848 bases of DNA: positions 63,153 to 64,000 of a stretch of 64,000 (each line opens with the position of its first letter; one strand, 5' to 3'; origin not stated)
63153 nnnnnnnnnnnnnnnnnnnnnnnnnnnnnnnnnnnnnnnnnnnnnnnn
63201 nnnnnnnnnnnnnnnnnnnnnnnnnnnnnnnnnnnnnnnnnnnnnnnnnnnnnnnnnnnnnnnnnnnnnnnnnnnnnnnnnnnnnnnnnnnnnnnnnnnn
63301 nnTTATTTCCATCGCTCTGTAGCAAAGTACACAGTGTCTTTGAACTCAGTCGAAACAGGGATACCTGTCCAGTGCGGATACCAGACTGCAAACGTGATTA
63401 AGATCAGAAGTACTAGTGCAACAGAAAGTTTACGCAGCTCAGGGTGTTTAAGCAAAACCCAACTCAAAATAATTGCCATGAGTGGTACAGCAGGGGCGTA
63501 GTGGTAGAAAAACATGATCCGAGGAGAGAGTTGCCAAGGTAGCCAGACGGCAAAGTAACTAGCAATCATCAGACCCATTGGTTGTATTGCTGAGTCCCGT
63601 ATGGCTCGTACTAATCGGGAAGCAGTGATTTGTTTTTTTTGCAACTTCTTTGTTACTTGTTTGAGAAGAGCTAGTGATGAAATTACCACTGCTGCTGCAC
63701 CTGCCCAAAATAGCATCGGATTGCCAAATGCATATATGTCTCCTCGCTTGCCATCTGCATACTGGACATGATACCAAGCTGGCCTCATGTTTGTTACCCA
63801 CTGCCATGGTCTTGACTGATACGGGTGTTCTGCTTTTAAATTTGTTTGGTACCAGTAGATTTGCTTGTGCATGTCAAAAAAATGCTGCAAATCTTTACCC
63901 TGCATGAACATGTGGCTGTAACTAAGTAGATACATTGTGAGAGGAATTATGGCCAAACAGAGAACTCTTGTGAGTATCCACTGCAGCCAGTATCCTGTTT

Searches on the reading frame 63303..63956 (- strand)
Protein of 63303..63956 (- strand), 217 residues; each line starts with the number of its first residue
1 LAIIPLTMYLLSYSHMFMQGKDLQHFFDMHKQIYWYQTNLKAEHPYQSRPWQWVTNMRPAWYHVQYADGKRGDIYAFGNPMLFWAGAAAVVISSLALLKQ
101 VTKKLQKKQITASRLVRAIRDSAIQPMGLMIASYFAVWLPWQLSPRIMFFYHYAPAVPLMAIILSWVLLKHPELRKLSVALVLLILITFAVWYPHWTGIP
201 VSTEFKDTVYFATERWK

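Call 49: search_protein_families(library=pfam, proteins=[window:63303-63956:-], max_evalue=0.001)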
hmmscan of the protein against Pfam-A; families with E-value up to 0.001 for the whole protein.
window:63303-63956:- (217 aa): 1 family
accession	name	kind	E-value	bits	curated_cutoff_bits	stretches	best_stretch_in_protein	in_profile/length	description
PF16192.10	PMT_4TMC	-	1.2e-24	87.4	32.4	1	23-202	2-189/202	C-terminal four TMM region of protein-O-mannosyltransferase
